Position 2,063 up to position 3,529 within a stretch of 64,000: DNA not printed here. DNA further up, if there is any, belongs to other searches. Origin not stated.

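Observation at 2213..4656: Tandem collagen-like genes with a basic His/Lys/Arg Gly-X-Y stalk fused to a beta-helix-like head; the stalk module is shared with two distant genes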

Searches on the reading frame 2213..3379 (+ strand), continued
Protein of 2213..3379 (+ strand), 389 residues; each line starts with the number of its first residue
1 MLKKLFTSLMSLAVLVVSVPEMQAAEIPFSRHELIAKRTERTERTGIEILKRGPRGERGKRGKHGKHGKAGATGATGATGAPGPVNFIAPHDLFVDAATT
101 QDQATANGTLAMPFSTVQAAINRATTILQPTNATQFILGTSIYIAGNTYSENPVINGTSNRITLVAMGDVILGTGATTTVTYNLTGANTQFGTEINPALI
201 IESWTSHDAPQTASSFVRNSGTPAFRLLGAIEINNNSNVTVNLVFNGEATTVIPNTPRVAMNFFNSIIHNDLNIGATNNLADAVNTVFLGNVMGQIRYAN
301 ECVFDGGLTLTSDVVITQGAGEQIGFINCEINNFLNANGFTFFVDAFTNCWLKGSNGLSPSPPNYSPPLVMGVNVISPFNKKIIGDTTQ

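Call 36: find_homologous_proteins(query=A3, max_evalue=0.00001)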
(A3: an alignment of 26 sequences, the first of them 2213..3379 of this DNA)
Query A3 (26 sequences) (389 aa, profile of the alignment): 1476 proteins with E <= 0.00001 among 8000 candidates; the best 120 are listed.
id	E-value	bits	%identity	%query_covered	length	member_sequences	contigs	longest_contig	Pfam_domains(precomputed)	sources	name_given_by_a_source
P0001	2.6e-105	371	100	100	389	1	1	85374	PF01391.24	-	-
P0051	1.3e-77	280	23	78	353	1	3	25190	-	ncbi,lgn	-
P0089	8.8e-20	89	35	12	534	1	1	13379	PF01391.24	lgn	-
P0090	1.5e-19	89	33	18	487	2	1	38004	PF01391.24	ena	-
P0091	3.2e-19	87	56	8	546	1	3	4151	PF01391.24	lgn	-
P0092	5.4e-19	87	27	27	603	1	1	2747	PF01391.24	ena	-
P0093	3.2e-18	84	39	11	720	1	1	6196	PF01391.24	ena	-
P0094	4.6e-18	84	53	8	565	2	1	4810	PF01391.24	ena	-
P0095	6.5e-18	83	52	8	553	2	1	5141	PF01391.24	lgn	-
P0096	1.0e-17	83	50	8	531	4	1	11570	PF01391.24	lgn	-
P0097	4.0e-17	81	56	8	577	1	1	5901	PF01391.24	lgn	-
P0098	4.1e-17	81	48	11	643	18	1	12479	PF02839.20,PF01391.24,PF21939.2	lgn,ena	-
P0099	4.2e-17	80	53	10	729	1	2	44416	PF01391.24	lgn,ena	-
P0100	5.7e-17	80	55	8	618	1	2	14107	PF01391.24,PF24243.2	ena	-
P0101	9.3e-17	79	42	11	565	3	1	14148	PF01391.24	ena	-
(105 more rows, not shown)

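Call 41: list_cluster_members(proteins=[P0051, P0061, P0207, P0002])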
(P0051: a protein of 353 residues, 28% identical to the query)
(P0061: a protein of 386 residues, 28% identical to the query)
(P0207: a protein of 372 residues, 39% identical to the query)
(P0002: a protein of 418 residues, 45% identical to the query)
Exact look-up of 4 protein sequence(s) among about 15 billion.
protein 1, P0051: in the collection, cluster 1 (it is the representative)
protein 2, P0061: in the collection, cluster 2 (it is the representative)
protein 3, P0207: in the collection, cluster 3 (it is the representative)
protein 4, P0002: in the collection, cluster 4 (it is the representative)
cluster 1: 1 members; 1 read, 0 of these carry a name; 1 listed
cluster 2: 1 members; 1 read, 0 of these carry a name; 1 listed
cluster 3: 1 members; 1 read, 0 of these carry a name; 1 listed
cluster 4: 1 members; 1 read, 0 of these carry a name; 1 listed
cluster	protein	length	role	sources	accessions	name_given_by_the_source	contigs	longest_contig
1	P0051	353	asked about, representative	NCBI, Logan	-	-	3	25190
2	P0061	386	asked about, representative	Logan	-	-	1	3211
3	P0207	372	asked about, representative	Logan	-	-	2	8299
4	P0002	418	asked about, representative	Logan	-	-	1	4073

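Call 53: find_encoding_contigs(protein=P0051, flank=8000, max_places=3)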
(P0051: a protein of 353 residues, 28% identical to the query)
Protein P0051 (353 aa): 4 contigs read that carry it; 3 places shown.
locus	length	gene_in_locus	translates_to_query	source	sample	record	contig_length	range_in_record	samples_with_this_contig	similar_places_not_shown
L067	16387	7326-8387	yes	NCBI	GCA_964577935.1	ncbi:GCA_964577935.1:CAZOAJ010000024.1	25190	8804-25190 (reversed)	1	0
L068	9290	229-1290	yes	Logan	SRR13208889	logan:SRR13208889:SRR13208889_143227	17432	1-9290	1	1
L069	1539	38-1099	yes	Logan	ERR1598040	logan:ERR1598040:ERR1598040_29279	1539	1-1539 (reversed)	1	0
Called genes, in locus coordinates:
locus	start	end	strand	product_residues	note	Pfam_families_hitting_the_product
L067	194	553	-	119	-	PF03960:ArsC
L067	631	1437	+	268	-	PF00561:Abhydrolase_1, PF12697:Abhydrolase_6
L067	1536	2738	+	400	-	PF03069:FmdA_AmdA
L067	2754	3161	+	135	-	-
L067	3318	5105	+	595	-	PF12937:F-box-like (faint)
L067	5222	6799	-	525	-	-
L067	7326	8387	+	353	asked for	-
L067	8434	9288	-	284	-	PF08291:Peptidase_M15_3 (faint)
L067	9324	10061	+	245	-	PF00702:Hydrolase, PF13419:HAD_2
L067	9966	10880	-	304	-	PF01416:PseudoU_synth_1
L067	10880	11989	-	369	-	PF00149:Metallophos, PF12850:Metallophos_2 (faint)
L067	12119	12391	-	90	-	PF02201:SWIB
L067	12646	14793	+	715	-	PF01704:UDPGP, PF25441:Hexapep_UGP3_C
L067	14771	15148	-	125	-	-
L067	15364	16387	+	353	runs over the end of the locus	PF03462:PCRF, PF00472:RF-1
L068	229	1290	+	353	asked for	-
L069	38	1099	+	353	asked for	-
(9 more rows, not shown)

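Call 54: find_encoding_contigs(protein=P0061, flank=8000, max_places=3)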
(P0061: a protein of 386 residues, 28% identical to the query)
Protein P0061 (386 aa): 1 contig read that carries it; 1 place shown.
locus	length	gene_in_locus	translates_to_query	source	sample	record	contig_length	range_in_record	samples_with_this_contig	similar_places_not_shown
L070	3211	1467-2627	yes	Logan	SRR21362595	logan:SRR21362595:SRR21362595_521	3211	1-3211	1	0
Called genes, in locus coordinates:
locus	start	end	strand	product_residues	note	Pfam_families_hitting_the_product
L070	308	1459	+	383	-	PF01391:Collagen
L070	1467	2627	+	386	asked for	PF01391:Collagen (weak)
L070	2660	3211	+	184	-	?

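Call 59: search_protein_families(library=phrogs, proteins=[window:2213-3379:+], max_evalue=0.001)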
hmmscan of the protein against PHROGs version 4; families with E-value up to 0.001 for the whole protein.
window:2213-3379:+ (389 aa): 10 families
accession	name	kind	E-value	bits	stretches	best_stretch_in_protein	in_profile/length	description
phrog_5073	-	tail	1e-07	32.4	1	52-209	323-476/519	tail fiber protein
phrog_33244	-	tail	7.5e-07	29.5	1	15-83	7-78/414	tail fiber protein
phrog_366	-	tail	2.8e-06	28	1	51-128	346-400/474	tail fiber protein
phrog_18350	-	tail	6.7e-06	27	1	51-90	158-197/253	tail fiber protein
phrog_819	-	tail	1.1e-05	24.8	1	52-215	700-852/1024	tail protein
phrog_14726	-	tail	2.3e-05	24.4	1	42-185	178-327/537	tail fiber protein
phrog_1806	-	tail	2.8e-05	24.6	1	47-85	106-150/276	collagen like minor tail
phrog_16032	-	unknown function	6.5e-05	23.4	1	52-91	235-274/331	-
phrog_6320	-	tail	0.0002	21.3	1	53-84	173-204/745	tail fiber protein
phrog_1125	-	tail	0.00093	19.6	0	52-107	177-232/412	tail fiber protein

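Call 62: search_protein_families(library=phrogs, proteins=[L009:1459-2712:+, P0005, P0017, P0033], max_evalue=10)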
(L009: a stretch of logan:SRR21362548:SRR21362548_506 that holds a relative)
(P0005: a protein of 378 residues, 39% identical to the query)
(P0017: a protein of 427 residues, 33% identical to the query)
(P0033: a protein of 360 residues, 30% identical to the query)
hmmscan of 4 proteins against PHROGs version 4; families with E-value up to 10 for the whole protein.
L009:1459-2712:+ (418 aa): 40 families (the best 25 are shown)
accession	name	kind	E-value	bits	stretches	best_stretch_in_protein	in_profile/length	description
phrog_5073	-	tail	4.9e-15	56.5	1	68-267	308-438/519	tail fiber protein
phrog_6320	-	tail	1.7e-11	44.6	1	57-117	71-131/745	tail fiber protein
phrog_366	-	tail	1.9e-10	41.8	1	40-122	300-383/474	tail fiber protein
phrog_10972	-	tail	4.2e-10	40.6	1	34-122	126-210/343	tail fiber protein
phrog_1806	-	tail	3.5e-08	34.1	1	65-126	184-245/276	collagen like minor tail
phrog_3904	-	tail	7.9e-08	32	1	26-113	725-812/1086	tail fiber protein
phrog_13892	-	tail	8.9e-08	32.6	1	64-115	34-85/676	minor tail protein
phrog_38537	-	tail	1.2e-07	31.7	1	67-116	45-94/611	tail fiber protein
phrog_18350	-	tail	5.9e-07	30.4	1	69-161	151-240/253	tail fiber protein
phrog_32123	-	unknown function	1.3e-06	28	1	65-117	235-287/532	-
phrog_26246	-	tail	2.7e-06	27.8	1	64-114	102-152/329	tail protein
phrog_819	-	tail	2.9e-06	26.7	1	69-115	505-551/1024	tail protein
phrog_33406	-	tail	6.8e-06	25.7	1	67-112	222-267/651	tail fiber protein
phrog_25888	-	unknown function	7.4e-06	26.4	1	65-113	223-271/325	-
phrog_26654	-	unknown function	2e-05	25.1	1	69-120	88-139/360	-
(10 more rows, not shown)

P0005 (378 aa): 13 families
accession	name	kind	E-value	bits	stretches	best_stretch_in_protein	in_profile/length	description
phrog_4577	-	tail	3.2e-06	27.6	1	85-147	122-179/340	tail protein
phrog_366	-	tail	0.0014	19.2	1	50-77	331-385/474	tail fiber protein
phrog_18350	-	tail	0.0019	18.9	1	51-108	168-225/253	tail fiber protein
phrog_38766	-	head and packaging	0.002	17.8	1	50-119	146-219/478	virion structural protein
phrog_32123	-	unknown function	0.0032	16.8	1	50-103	267-321/532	-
phrog_1658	-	unknown function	0.0047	17.7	1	44-78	62-96/239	-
phrog_6320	-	tail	0.0083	15.9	1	52-76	101-125/745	tail fiber protein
phrog_5073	-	tail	0.012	15.6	2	50-77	262-289/519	tail fiber protein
phrog_6758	-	unknown function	0.012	15.5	1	93-146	163-223/526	-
phrog_1806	-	tail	0.062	13.6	1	48-77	105-210/276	collagen like minor tail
phrog_29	-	head and packaging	0.18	11.9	1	102-180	235-312/439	major head protein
phrog_10972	-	tail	0.35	11.3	1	43-77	154-188/343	tail fiber protein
phrog_8981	-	unknown function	0.66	11.1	1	50-76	28-54/58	-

P0017 (427 aa): 35 families (the best 25 are shown)
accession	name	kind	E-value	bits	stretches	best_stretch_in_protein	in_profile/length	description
phrog_366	-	tail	3.6e-13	50.8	1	45-160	301-408/474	tail fiber protein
phrog_6320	-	tail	9.2e-13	48.8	1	40-135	52-129/745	tail fiber protein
phrog_5073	-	tail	7.6e-12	46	1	92-135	282-325/519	tail fiber protein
phrog_17587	-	tail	6.7e-10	39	1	91-138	365-412/641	tail fiber protein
phrog_8745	-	tail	2.6e-08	32.6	1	92-136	1422-1466/1803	tail fiber protein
phrog_10972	-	tail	4.5e-08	33.9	1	92-135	151-194/343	tail fiber protein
phrog_3904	-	tail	1.4e-07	31.2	1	71-143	747-819/1086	tail fiber protein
phrog_22681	-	DNA, RNA and nucleotide metabolism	6.6e-07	30.4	1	92-134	102-144/157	DNA polymerase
phrog_819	-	tail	6.9e-07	28.8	1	87-135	625-673/1024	tail protein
phrog_1806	-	tail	1.1e-06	29.2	1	84-135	178-231/276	collagen like minor tail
phrog_18350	-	tail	2.2e-06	28.5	1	89-155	151-215/253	tail fiber protein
phrog_38766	-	head and packaging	3.3e-06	26.9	1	91-136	126-174/478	virion structural protein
phrog_32123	-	unknown function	3.5e-06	26.6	1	61-135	225-297/532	-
phrog_38806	-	unknown function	2e-05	25.2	1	91-134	90-133/285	-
phrog_4577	-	tail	4.2e-05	23.9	1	156-203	135-178/340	tail protein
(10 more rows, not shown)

P0033 (360 aa): 3 families
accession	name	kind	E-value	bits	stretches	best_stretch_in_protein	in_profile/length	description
phrog_4577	-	tail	2.8e-06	27.8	1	88-137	135-180/340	tail protein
phrog_14029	-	unknown function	0.044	12.5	1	84-139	801-851/1115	-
phrog_1627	-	unknown function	0.14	11.8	1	92-135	202-242/567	-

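Call 63: search_protein_families(library=pfam, proteins=[L009:1459-2712:+, P0005, P0017, P0033], max_evalue=10)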
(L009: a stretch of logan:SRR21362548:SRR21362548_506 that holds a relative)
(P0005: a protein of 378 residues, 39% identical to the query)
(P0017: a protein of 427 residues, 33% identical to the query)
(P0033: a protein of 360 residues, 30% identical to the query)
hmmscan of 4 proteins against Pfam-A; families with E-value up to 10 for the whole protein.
L009:1459-2712:+ (418 aa): 2 families
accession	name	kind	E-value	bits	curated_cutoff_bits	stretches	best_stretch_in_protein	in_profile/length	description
PF01391.23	Collagen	-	1.4e-08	34.8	27.2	1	69-112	10-53/60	Collagen triple helix repeat (20 copies)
PF15231.11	VCX_VCY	-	0.014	16.6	27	1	43-145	18-117/122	Variable charge X/Y family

P0005 (378 aa): 4 families
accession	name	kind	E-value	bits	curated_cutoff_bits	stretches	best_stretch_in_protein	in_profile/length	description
PF01095.25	Pectinesterase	-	0.00012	21.4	27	1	106-174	11-77/298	Pectinesterase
PF01391.23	Collagen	-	0.0051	17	27.2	1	51-76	18-43/60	Collagen triple helix repeat (20 copies)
PF20585.4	Pectate_lyase_5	-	0.11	13.1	24.3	1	220-293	21-77/126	Putative pectate lyase-like adhesive domain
PF13157.11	Enas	-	0.42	11.1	22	1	214-245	38-69/112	Endospore appendages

P0017 (427 aa): 4 families
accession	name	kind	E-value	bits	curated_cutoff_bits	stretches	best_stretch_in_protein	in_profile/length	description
PF01391.23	Collagen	-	7.3e-07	29.3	27.2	1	92-135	4-47/60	Collagen triple helix repeat (20 copies)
PF07482.16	DUF1522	-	0.02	15.6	25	1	290-326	19-55/109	Domain of Unknown Function (DUF1522)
PF01095.25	Pectinesterase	-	0.05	12.8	27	1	164-215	12-58/298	Pectinesterase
PF05758.17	Ycf1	-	0.23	9.7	29.4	1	4-84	447-523/945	Ycf1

P0033 (360 aa): 1 family
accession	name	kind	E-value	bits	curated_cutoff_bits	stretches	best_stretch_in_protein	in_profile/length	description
PF01095.25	Pectinesterase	-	0.001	18.3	27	1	88-150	6-61/298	Pectinesterase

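Call 93: find_related_loci(query=A2, collection=viral_contigs, flank=5000)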
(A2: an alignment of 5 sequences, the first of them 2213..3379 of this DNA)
Query A2 (389 aa) in viral_contigs; peptide patterns used: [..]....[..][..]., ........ (x = any residue, [..] = any of these).
39 stretches matched a pattern, but none encodes a relative of the query by tblastn (E <= 1e-3).

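Call 96: find_related_loci(query=A2, collection=metagenome_contigs, flank=5000)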
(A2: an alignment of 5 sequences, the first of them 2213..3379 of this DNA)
Query A2 (389 aa) in metagenome_contigs; peptide patterns used: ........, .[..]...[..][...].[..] (x = any residue, [..] = any of these).
171 stretches matched a pattern, but none encodes a relative of the query by tblastn (E <= 1e-3).
